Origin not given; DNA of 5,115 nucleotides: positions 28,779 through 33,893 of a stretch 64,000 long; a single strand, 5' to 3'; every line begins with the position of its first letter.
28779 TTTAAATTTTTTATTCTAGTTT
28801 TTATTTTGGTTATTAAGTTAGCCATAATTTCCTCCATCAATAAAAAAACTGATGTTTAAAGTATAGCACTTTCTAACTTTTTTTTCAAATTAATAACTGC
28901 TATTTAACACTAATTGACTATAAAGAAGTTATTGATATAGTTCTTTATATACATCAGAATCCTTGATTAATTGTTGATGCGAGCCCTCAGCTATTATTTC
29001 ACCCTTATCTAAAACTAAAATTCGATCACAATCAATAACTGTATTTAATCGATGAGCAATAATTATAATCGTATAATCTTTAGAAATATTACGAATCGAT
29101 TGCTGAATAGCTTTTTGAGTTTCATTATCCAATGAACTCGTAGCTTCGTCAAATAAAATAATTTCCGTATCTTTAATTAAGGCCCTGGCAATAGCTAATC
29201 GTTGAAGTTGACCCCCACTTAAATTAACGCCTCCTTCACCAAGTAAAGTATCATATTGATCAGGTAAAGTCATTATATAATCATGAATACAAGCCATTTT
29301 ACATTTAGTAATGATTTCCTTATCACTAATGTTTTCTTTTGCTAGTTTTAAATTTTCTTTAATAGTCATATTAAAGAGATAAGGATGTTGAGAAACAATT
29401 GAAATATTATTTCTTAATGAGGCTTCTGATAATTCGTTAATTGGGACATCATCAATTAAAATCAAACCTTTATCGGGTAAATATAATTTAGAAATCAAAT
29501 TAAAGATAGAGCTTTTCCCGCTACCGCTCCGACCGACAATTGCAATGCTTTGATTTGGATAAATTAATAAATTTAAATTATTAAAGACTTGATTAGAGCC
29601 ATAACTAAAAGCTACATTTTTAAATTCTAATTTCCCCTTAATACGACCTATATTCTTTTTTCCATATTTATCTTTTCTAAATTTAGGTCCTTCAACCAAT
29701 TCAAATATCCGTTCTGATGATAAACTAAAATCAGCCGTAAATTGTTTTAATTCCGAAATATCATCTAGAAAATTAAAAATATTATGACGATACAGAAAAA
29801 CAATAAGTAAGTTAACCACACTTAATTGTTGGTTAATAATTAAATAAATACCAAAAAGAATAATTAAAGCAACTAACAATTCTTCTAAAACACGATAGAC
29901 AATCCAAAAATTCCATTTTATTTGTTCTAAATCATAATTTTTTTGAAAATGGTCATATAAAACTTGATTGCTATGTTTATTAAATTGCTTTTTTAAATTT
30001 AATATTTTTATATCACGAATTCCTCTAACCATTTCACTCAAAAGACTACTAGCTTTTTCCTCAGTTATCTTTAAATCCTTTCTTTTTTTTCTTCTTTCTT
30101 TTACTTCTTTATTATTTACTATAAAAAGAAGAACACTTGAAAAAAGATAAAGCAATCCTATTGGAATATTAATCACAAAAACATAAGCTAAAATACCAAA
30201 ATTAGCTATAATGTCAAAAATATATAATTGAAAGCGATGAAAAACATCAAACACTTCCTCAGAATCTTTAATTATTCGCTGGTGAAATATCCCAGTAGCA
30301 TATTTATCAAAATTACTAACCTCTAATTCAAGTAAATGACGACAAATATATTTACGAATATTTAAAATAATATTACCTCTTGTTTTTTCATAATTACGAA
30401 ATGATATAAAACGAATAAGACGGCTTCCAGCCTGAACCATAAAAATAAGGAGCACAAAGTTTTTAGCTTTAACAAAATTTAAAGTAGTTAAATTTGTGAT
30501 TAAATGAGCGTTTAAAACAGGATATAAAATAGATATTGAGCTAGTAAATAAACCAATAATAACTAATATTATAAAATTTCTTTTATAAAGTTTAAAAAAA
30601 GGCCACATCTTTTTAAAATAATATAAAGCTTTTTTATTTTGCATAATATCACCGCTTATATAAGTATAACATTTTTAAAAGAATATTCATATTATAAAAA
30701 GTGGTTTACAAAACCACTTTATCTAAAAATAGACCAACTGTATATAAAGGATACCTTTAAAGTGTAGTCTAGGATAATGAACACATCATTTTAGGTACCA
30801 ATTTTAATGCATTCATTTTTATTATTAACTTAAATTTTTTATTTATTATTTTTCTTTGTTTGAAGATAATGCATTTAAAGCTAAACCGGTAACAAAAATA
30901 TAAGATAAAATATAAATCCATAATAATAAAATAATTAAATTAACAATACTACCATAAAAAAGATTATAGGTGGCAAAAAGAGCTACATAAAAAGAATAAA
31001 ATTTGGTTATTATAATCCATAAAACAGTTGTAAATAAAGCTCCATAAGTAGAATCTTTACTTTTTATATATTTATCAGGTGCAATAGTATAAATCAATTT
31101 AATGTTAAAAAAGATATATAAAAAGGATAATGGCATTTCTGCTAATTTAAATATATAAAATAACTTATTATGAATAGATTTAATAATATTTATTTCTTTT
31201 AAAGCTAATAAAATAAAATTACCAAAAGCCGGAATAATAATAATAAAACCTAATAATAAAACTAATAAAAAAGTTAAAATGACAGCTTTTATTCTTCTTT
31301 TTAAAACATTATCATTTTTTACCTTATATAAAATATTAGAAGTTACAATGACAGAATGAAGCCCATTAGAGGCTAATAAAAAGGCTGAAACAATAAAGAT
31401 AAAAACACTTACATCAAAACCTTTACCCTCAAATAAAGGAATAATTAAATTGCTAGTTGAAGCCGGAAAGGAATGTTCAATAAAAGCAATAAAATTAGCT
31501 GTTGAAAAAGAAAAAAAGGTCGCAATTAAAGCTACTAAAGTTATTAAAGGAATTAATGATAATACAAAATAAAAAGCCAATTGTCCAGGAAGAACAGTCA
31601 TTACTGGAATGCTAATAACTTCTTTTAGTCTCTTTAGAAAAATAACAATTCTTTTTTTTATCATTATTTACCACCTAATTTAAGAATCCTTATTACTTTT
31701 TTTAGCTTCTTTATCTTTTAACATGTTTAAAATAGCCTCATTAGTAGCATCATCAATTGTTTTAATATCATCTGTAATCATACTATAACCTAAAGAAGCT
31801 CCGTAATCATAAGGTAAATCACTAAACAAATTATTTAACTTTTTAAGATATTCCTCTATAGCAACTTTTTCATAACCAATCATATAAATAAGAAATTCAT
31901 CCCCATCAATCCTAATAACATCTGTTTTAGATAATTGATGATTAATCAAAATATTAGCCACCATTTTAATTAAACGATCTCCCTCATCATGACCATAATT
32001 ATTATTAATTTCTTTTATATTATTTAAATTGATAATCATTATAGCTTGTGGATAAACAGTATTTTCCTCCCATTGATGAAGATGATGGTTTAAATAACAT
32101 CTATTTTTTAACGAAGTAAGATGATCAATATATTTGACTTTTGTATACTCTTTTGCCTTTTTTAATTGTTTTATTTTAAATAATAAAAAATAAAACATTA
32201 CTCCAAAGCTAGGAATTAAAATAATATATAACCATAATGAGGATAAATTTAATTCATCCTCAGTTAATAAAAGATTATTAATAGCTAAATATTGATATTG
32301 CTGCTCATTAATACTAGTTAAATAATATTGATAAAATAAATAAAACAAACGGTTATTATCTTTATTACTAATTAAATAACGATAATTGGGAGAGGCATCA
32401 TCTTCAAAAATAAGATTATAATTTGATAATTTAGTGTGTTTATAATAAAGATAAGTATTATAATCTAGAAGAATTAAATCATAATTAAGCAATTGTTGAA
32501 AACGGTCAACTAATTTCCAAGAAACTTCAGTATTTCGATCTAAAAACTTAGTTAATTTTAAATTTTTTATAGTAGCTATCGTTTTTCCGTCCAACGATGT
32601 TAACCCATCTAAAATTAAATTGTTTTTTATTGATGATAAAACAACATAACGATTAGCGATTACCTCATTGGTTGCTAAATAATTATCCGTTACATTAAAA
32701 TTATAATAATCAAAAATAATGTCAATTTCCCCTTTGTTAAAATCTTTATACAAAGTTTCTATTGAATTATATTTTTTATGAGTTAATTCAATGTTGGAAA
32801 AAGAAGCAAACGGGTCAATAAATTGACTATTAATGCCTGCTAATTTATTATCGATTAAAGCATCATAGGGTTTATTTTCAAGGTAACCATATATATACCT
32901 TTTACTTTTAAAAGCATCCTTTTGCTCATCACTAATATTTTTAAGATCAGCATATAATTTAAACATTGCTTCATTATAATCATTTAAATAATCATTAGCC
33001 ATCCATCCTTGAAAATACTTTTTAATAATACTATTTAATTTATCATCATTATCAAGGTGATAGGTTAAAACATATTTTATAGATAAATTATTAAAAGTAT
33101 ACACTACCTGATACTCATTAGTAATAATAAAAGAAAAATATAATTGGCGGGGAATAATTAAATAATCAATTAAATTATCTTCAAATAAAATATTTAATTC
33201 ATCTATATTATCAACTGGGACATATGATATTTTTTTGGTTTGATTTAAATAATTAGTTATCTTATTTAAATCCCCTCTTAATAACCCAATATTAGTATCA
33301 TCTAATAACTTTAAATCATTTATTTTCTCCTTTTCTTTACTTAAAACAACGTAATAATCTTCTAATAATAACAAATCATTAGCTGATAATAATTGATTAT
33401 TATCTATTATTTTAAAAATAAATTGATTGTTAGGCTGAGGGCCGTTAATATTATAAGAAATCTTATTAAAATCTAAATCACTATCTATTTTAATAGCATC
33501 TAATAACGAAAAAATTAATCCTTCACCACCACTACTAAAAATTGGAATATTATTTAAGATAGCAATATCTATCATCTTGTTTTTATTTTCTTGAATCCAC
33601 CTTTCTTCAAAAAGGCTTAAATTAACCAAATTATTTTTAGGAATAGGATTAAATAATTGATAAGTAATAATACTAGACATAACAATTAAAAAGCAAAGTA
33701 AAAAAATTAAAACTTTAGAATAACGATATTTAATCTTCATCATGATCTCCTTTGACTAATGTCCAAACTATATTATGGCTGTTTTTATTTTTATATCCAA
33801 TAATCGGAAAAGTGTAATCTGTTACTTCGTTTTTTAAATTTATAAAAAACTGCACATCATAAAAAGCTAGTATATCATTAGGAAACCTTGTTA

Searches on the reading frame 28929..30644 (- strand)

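Call 13: search_protein_families(library=pfam, proteins=[window:28929-30644:-], max_evalue=0.001)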
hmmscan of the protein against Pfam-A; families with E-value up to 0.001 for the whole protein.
window:28929-30644:- (571 aa): 5 families
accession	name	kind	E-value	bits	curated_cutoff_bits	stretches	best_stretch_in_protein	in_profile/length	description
PF00005.33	ABC_tran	-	1e-29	104.3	25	1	354-503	1-137/137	ABC transporter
PF00664.28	ABC_membrane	-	9.8e-26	91.5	28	1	24-286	1-267/274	ABC transporter transmembrane region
PF02463.25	SMC_N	-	1.1e-09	38.5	40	1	435-543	114-209/220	RecF/RecN/SMC N terminal domain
PF20720.3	nSTAND3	-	9.8e-05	22.5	27.2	0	356-399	9-53/155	Novel STAND NTPase 3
PF01935.23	DUF87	-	0.00024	21.7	23.2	1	364-449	23-102/220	Helicase HerA, central domain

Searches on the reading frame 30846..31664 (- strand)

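Call 13: search_protein_families(library=pfam, proteins=[window:30846-31664:-], max_evalue=0.001)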
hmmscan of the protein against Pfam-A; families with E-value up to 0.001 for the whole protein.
window:30846-31664:- (272 aa): 1 family
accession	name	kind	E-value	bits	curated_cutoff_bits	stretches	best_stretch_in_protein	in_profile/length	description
PF03631.20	Virul_fac_BrkB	-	4.6e-37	128.5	33.7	1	27-269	10-257/259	Virulence factor BrkB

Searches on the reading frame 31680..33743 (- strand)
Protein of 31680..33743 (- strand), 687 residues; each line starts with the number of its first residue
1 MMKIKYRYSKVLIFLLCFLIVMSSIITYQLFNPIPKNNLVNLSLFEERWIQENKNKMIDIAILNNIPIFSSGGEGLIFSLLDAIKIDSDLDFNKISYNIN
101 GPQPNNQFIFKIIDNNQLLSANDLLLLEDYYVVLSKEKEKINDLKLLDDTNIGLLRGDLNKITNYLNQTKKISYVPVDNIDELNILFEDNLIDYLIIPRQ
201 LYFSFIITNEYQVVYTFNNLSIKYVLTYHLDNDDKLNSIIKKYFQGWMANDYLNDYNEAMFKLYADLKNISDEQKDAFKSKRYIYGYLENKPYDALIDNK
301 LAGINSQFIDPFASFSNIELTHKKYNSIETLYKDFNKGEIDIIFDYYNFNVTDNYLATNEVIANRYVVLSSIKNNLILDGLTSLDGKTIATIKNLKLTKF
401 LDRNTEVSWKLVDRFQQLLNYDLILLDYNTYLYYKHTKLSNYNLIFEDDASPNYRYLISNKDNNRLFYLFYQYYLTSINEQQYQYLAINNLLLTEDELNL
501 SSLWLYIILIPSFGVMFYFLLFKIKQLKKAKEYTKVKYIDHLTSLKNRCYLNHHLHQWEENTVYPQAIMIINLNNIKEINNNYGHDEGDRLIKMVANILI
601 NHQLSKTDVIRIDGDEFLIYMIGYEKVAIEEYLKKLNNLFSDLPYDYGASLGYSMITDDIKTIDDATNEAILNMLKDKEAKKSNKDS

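Call 13: search_protein_families(library=pfam, proteins=[window:31680-33743:-], max_evalue=0.001)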
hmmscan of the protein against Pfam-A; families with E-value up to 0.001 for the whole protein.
window:31680-33743:- (687 aa): 1 family
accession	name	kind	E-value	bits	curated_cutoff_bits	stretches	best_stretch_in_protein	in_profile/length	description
PF00990.26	GGDEF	-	6.8e-21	75.2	23.8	1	538-683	2-160/161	Diguanylate cyclase, GGDEF domain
